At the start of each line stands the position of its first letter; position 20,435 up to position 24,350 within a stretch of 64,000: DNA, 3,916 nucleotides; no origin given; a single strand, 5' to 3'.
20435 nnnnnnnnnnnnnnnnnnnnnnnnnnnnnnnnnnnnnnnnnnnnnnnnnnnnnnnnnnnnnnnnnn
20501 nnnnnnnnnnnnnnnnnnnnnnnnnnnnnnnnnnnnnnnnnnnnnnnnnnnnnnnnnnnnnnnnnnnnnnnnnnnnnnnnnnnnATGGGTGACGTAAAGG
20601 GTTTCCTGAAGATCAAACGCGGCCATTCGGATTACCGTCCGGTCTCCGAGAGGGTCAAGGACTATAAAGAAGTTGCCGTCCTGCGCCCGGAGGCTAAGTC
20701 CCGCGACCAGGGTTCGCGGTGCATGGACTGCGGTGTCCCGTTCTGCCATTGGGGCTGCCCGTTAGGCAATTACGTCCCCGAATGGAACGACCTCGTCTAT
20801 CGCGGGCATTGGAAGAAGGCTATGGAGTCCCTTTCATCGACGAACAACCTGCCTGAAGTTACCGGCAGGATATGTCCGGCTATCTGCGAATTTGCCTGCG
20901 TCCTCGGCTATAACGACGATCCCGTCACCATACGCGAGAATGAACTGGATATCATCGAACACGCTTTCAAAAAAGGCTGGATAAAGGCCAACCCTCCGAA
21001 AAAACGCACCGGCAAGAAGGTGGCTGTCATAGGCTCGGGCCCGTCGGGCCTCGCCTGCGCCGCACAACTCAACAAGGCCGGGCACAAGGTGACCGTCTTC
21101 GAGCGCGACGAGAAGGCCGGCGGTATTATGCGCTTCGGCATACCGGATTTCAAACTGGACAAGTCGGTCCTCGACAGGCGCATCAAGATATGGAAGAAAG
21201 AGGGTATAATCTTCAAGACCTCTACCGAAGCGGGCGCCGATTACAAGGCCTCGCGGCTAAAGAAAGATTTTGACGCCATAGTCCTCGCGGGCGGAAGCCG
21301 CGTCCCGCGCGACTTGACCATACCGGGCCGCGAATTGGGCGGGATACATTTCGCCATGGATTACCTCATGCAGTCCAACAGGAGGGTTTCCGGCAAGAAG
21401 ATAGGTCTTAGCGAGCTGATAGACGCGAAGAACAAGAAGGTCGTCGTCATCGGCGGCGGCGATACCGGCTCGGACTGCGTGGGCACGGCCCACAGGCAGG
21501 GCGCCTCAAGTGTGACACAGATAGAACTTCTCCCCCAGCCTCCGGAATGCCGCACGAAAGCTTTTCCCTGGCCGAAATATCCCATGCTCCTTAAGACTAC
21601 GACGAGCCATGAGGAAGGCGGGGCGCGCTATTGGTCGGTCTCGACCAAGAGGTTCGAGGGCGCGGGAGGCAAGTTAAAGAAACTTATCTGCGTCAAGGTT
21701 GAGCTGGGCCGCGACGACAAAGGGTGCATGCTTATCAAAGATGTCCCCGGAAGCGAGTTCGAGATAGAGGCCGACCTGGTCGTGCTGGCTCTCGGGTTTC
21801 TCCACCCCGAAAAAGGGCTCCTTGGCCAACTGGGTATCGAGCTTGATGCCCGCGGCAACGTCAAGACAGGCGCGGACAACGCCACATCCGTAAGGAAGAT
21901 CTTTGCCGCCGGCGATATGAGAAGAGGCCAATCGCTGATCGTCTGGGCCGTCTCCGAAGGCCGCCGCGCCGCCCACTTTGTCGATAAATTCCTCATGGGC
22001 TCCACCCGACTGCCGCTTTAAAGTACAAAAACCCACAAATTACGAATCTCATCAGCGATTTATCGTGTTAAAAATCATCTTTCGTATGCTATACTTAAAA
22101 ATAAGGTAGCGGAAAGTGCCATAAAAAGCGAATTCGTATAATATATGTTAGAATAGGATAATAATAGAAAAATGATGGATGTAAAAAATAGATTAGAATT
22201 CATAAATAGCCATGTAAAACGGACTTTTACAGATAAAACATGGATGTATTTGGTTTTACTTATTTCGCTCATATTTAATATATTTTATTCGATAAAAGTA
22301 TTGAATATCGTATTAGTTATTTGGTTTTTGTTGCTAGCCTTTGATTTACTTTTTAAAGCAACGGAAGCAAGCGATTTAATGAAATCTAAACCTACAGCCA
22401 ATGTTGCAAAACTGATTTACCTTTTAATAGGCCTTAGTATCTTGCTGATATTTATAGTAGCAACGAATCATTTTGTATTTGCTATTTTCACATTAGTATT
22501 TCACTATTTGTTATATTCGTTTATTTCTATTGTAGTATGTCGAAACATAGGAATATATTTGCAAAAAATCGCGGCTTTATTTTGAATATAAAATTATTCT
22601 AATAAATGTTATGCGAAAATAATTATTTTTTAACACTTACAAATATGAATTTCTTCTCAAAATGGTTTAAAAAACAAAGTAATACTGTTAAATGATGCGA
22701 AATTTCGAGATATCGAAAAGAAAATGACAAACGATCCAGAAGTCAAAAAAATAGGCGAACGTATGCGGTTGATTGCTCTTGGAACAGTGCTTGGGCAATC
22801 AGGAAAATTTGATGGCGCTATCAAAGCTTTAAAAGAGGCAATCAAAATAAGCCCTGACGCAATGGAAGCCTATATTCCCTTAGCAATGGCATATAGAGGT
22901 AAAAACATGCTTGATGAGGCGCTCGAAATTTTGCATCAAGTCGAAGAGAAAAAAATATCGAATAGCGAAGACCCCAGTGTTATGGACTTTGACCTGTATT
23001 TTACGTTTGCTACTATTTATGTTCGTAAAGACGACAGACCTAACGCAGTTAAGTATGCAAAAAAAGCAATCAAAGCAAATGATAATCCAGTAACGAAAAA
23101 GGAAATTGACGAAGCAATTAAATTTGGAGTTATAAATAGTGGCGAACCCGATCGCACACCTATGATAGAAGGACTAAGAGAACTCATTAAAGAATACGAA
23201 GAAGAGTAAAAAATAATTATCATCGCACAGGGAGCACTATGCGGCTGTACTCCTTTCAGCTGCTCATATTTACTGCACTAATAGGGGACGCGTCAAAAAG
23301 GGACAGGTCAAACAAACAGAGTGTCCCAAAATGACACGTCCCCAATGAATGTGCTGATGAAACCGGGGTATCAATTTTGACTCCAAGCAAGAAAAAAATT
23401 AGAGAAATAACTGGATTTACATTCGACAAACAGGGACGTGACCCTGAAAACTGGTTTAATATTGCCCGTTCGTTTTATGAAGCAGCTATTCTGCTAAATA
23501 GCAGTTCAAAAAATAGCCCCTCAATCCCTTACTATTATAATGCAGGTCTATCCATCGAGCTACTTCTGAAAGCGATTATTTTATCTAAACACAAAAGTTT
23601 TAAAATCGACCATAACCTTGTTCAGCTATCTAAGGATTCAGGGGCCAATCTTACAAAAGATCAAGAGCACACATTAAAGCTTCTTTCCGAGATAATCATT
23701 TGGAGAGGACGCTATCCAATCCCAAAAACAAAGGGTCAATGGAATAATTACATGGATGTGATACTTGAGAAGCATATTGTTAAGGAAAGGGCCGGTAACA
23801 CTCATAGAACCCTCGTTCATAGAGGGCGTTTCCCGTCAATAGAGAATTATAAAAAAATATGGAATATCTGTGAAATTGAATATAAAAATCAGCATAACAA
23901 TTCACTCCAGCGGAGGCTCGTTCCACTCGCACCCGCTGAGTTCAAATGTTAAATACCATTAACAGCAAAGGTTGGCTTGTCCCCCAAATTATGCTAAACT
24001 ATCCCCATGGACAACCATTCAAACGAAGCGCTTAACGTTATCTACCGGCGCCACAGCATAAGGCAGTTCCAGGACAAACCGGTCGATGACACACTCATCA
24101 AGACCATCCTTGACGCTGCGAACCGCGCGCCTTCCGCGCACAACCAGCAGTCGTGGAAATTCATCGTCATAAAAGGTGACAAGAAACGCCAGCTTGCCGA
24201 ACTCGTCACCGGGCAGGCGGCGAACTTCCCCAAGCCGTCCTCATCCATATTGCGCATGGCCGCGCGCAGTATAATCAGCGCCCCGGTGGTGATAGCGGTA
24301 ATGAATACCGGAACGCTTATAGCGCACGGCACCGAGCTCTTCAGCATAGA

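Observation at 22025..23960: Low-GC island (~1.9 kb) carrying membrane, TPR-like and HEPN-like genes between gltD and a nitroreductase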

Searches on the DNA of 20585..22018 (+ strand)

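Call 85: search_with_rna_model(model_id=R1, sources=[L013, L014, L015, L016, L017, L020, L021, L022, L023, L024, L025, L026, L027, L028, L030, L031, L032, L033, L035, L037, L038, L048, L056, L058, L060, L063, L067], max_evalue=5)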
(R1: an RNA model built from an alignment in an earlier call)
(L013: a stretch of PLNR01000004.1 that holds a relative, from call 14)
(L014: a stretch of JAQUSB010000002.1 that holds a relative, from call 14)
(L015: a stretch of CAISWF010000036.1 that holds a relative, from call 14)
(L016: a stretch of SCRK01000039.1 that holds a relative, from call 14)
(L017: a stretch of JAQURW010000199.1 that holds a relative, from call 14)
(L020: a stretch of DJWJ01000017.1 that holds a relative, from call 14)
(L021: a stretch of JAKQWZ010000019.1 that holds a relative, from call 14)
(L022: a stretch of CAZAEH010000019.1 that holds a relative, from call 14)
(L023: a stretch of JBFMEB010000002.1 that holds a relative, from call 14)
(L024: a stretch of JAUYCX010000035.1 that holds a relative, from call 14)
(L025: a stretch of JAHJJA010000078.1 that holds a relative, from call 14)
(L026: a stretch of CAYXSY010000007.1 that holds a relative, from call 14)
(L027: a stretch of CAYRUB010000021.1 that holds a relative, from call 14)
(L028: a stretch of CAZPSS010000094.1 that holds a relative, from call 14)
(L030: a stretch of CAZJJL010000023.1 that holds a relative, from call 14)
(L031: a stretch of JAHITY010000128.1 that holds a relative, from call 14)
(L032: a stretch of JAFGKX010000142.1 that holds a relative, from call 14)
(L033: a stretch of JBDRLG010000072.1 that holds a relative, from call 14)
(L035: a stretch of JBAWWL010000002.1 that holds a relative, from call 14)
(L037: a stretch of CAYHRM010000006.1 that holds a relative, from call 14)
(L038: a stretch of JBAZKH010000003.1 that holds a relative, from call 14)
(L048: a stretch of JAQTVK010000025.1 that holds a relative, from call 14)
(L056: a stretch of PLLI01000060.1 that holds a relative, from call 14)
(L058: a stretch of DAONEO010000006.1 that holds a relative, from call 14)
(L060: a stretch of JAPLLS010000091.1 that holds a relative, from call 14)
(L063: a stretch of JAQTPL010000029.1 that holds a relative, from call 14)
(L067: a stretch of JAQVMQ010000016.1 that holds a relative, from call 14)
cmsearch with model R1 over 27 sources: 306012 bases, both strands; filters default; matches with E-value up to 5: 0.
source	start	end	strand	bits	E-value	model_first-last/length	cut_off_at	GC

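Call 93: build_rna_model(alignment_id=A6, structure=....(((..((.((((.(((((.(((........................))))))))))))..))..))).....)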
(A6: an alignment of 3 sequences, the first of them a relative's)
Model R2 built from alignment A6 (3 sequences, 76 columns); structure: as given.
model positions 73; base pairs 17; branch points 0; effective number of sequences 2.09; information 0.772 bits per position. Calibrated on 0.2 Mb of random sequence (short: E-values are rough).
structure used (alignment columns):
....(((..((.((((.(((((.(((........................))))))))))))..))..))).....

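Call 94: search_with_rna_model(model_id=R2, source=window, filters=off, max_evalue=10, show_alignments=2)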
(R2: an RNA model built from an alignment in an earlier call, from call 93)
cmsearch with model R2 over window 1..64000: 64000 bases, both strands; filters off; matches with E-value up to 10: 9.
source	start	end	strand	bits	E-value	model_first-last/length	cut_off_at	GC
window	23893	23953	+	47.4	1.1e-10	1-73/73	no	0.49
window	23893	23953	-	18.6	0.012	1-73/73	no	0.49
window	38722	38808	-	11.8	0.93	1-73/73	no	0.52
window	48214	48264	-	9.7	3.6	1-73/73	no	0.51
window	20244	20309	-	8.7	6.7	1-73/73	no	0.7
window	21872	21909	+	8.6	7.3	18-56/73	no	0.58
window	8693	8724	+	8.5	7.8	17-57/73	no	0.72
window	29834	29890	+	8.2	9.3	1-73/73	no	0.4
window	16243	16273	+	8.1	9.7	21-53/73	no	0.68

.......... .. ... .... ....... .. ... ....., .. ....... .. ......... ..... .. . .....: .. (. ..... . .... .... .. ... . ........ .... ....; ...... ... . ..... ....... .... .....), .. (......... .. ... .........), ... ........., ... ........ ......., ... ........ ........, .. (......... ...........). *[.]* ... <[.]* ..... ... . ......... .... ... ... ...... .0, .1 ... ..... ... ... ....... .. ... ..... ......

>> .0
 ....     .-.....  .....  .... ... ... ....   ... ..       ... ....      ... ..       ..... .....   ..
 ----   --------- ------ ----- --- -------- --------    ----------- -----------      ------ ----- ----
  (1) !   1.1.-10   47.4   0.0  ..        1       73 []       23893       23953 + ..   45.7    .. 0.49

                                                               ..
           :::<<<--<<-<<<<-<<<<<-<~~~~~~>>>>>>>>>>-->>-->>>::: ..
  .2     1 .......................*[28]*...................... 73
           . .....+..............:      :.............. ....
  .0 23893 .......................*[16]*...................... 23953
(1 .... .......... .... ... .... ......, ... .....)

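Call 95: search_with_rna_model(model_id=R2, sources=[L001, L002, L005, L009, L014, L015, L016, L017, L020, L021, L022, L023, L024, L025, L026, L027, L028, L030, L031, L032, L033, L035, L037, L038, L048, L056, L058, L060, L063, L067, L070, L071, L073, L076, L078, L079, L081, L082, L083, L084, L085, L087, L088, L089, L090, L091, L092, L093, L094, L095, L097, L098, L099, L101, L102, L103, L105, L106], max_evalue=0.1)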
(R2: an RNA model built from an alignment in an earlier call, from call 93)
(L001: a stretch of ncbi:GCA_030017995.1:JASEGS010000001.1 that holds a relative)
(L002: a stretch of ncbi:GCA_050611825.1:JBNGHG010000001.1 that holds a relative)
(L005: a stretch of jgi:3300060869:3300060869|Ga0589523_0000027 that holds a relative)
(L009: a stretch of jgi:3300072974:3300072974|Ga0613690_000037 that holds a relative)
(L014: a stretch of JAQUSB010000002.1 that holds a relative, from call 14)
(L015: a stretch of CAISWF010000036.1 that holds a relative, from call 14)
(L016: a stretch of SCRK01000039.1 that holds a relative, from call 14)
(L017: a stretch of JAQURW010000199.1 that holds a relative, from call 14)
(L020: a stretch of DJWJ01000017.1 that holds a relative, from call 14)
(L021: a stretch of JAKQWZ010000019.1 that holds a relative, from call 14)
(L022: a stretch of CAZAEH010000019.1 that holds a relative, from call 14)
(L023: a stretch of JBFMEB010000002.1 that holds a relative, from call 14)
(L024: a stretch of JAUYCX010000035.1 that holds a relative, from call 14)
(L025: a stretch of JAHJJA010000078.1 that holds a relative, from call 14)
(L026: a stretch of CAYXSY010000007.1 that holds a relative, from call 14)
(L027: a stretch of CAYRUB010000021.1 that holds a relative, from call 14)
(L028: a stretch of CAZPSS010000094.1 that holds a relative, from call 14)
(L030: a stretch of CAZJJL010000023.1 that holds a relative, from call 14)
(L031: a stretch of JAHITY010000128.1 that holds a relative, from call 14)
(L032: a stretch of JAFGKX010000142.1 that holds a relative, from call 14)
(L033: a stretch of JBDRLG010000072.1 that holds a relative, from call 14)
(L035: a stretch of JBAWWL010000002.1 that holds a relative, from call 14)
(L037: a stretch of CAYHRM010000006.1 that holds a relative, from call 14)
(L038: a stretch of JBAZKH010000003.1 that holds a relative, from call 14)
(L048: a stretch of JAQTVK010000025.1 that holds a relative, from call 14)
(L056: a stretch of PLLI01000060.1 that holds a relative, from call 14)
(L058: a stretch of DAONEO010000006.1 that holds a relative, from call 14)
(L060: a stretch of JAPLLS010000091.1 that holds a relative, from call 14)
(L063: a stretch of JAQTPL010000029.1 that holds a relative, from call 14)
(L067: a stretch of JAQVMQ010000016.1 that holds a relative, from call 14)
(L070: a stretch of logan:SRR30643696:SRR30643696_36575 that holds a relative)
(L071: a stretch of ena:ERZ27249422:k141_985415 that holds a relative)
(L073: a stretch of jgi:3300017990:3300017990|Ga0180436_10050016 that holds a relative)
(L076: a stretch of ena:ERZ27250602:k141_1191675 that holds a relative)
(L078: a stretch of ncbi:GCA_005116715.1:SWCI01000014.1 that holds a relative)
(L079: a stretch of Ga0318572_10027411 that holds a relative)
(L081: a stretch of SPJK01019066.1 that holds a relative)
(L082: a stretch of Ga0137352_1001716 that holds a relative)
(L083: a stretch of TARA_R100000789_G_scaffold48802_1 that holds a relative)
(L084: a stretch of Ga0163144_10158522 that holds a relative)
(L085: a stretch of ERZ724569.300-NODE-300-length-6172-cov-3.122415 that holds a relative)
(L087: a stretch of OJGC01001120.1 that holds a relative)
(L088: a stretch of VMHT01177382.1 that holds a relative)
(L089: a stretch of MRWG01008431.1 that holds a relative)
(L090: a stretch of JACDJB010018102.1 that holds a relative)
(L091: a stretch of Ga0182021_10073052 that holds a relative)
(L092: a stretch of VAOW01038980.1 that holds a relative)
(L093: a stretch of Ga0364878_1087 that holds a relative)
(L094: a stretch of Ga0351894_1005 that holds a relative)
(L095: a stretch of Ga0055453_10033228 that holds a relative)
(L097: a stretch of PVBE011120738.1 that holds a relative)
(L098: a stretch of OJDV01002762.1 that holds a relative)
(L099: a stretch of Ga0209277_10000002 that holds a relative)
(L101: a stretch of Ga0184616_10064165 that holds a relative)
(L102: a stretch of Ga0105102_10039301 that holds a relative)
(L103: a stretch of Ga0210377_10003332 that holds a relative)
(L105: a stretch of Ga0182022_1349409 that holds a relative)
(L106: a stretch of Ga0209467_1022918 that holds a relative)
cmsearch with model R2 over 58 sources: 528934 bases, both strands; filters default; matches with E-value up to 0.1: 4.
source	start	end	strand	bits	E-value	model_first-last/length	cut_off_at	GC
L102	700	758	+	45.8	2.4e-09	1-73/73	no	0.58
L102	974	1035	+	27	0.00042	1-73/73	no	0.6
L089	2003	2099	+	26.2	0.00072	1-73/73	no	0.54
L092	385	481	+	24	0.0031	1-73/73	no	0.52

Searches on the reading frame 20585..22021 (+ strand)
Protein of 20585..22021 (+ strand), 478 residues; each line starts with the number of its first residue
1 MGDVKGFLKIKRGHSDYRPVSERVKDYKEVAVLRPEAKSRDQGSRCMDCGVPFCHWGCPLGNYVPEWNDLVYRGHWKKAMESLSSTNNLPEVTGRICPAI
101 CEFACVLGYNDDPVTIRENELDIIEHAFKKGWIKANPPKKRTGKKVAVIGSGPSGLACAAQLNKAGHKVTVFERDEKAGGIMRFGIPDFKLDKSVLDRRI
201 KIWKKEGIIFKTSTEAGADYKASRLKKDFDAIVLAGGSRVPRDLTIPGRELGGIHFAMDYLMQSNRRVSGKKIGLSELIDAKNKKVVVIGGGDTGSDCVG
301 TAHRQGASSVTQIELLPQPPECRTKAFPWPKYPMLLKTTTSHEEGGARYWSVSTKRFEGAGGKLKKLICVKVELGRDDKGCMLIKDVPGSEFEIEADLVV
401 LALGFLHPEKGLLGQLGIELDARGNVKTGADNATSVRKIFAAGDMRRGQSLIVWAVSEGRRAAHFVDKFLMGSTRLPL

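Call 4: search_protein_families(library=pfam, proteins=[window:20585-22021:+], max_evalue=1)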
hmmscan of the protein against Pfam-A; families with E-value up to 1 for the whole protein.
window:20585-22021:+ (478 aa): 36 families (the best 25 are shown)
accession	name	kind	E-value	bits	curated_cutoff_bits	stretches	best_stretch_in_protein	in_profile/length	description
PF07992.20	Pyr_redox_2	-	6.8e-35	121.3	26.1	2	144-459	1-291/291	Pyridine nucleotide-disulphide oxidoreductase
PF14691.11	Fer4_20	-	1.8e-22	79.7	25.8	1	23-131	1-112/113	Dihydroprymidine dehydrogenase domain II, 4Fe-4S cluster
PF00070.33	Pyr_redox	-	1.1e-11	45.6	22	2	145-177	1-33/82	Pyridine nucleotide-disulphide oxidoreductase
PF13450.12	NAD_binding_8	-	1.7e-10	41.5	21.9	1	148-183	1-36/68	NAD(P)-binding Rossmann-like domain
PF13738.12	Pyr_redox_3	-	1.8e-08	34.4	30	2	148-184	2-39/305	Pyridine nucleotide-disulphide oxidoreductase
PF01266.30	DAO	-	3.4e-08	33.9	27.9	1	145-179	1-35/353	FAD dependent oxidoreductase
PF03486.20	HI0933_like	-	4.9e-08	33.1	50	1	145-179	2-36/244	HI0933-like protein Rossmann domain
PF12831.13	FAD_oxidored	-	2.2e-06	27.7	27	1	146-182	2-38/416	FAD dependent oxidoreductase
PF01593.30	Amino_oxidase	-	3.6e-06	27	19.8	1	154-180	2-28/443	Flavin containing amine oxidoreductase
PF00890.30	FAD_binding_2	-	8.1e-06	25.7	20.4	1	146-180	2-36/414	FAD binding domain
PF01946.23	Thi4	-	8.5e-06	25.6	26.2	1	145-185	19-60/235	Thi4 family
PF01262.27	AlaDh_PNT_C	-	2.5e-05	24.2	23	2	268-308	13-53/214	Alanine dehydrogenase/PNT, C-terminal domain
PF13241.12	NAD_binding_7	-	2.6e-05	25.2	22.1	1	142-175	6-39/104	Putative NAD(P)-binding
PF01494.25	FAD_binding_3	-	0.00013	21.8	22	1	145-177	3-35/349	FAD binding domain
PF21799.2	MurD-like_N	-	0.00016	22.3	27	1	144-180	1-37/88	Mur ligase MurD-like, N-terminal domain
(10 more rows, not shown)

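Call 14: find_related_loci(query=window:20585-22018:+, collection=genome_contigs, flank=6000)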
Query window:20585-22018:+ (478 aa) in genome_contigs; peptide patterns used: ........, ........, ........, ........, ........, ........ (x = any residue, [..] = any of these).
86 stretches matched a pattern; 55 encode a relative of the query (tblastn E <= 1e-3); 55 distinct loci.
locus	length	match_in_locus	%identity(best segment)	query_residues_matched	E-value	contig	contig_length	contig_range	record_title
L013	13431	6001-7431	81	1-477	0e+0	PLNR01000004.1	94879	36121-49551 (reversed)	MAG: Candidatus Omnitrophota bacterium isolate fen_1319 73.20120800_E1X.29_contig_1784, whole genome shotgun sequence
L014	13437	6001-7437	71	1-477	0e+0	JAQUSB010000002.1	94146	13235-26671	MAG: Candidatus Omnitrophota bacterium isolate STD1_87 NODE_475_length_94146_cov_4.798541_Sandtown_D1, whole genome shot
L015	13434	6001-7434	79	1-478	0e+0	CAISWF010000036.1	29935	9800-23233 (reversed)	MAG: Candidatus Omnitrophica bacterium isolate E3_bin-509 genome assembly, contig: bin-509:036/171, whole genome shotgun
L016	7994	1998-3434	71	1-478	0e+0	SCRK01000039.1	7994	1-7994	MAG: bacterium isolate FW104_bin.10 FW104_bin.10-1588, whole genome shotgun sequence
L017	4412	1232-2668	70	1-478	0e+0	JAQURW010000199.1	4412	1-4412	MAG: Candidatus Omnitrophota bacterium isolate STD1_82 NODE_82625_length_4412_cov_2.845508_Sandtown_D1, whole genome sho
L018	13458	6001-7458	67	1-477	0e+0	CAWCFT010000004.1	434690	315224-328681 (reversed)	MAG: Endomicrobiales bacterium isolate MFD01231.bin.3.74 genome assembly, contig: contig_109, whole genome shotgun seque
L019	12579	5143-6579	68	1-477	0e+0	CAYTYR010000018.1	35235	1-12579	MAG TPA_asm: uncultured Clostridia bacterium isolate binchicken_co220_96 genome assembly, contig: NODE_674_length_35235_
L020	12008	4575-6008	68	1-477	0e+0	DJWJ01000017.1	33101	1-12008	MAG TPA_asm: Candidatus Omnitrophica bacterium UBA6233 UBA6233_contig_45548, whole genome shotgun sequence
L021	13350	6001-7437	66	1-477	0e+0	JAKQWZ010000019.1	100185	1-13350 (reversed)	MAG: Candidatus Omnitrophota bacterium isolate USST_metabat.37 k141_892167, whole genome shotgun sequence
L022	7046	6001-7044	92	1-348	0e+0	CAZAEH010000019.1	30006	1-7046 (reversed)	MAG TPA_asm: uncultured Planctomycetia bacterium isolate binchicken_co117_58 genome assembly, contig: NODE_2968_length_3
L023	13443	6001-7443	65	1-478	0e+0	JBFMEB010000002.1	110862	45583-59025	MAG: Candidatus Omnitrophota bacterium isolate MAG234 MAG234_2, whole genome shotgun sequence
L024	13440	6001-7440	65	1-478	0e+0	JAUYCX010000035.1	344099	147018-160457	MAG: Candidatus Omnitrophota bacterium isolate C20_maxbin.112_sub C20_k141_170329, whole genome shotgun sequence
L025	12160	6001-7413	67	1-470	0e+0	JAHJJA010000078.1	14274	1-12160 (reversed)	MAG: Candidatus Omnitrophota bacterium isolate Modern_marine_rock_biofilm.mb.15 Modern_marine_rock.mb.15_k141_435951, wh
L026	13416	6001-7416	67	1-471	0e+0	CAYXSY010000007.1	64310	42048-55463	MAG TPA_asm: uncultured Planctomycetales bacterium isolate binchicken_co117_51 genome assembly, contig: NODE_834_length_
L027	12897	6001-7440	64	1-478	0e+0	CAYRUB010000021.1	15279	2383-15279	MAG TPA_asm: uncultured Planctomycetales bacterium isolate binchicken_co220_28 genome assembly, contig: NODE_2494_length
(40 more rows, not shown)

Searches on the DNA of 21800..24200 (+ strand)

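Call 67: search_rna_families(source=window, start=21800, end=24200, threshold=evalue, max_evalue=1)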
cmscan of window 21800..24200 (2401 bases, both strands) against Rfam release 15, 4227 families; matches with E-value up to 1: 0.
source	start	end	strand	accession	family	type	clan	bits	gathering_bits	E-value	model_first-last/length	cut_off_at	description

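Call 76: search_with_rna_model(model_id=R1, sources=[L001, L009, L070, L071, L073, L078, L083, L085, L088, L091, L093, L094, L095, L096, L097, L098, L099, L103, L076], max_evalue=1)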
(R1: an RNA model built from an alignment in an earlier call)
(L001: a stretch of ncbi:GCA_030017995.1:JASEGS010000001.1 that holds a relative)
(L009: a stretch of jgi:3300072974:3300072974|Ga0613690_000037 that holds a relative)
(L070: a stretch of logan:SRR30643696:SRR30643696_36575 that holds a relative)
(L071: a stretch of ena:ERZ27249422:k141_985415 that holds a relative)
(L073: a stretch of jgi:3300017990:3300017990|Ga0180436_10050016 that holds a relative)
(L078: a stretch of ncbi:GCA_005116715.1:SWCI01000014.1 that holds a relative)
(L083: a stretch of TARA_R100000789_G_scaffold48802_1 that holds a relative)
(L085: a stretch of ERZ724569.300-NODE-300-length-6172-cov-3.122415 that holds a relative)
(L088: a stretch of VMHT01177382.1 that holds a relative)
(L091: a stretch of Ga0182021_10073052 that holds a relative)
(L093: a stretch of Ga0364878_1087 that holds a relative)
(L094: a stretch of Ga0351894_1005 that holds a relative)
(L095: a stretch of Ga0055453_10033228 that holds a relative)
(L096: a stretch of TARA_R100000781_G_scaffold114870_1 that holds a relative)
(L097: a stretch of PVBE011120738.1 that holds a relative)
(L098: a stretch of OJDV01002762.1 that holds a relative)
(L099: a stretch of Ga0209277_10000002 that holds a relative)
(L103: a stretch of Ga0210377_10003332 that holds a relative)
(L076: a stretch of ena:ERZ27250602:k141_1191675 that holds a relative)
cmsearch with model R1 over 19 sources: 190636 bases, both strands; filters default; matches with E-value up to 1: 15.
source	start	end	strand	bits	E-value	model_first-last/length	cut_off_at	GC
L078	1640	1703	+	38.7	1.8e-07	1-70/70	no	0.5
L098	1986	2057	+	38.3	2.3e-07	1-70/70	no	0.49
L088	7915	7974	+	33.6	4.1e-06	1-70/70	no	0.52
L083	4286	4342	+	32.8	6.6e-06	1-70/70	no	0.56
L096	8518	8574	+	32.8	6.6e-06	1-70/70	no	0.56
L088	8520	8583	+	31.7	1.3e-05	1-70/70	no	0.58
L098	3729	3800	+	31.6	1.4e-05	1-70/70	no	0.42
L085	283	339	+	29.8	4.2e-05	1-70/70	no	0.54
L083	2644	2691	+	26.3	0.00037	1-70/70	no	0.52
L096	6876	6923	+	26.3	0.00037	1-70/70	no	0.52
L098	3219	3340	+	21.8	0.006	1-70/70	no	0.43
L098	483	564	+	21.7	0.0063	1-70/70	no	0.44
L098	1120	1207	+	21.4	0.0077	1-70/70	no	0.55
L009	6529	6644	+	19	0.035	1-70/70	no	0.46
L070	1418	1547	+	17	0.12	1-70/70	no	0.4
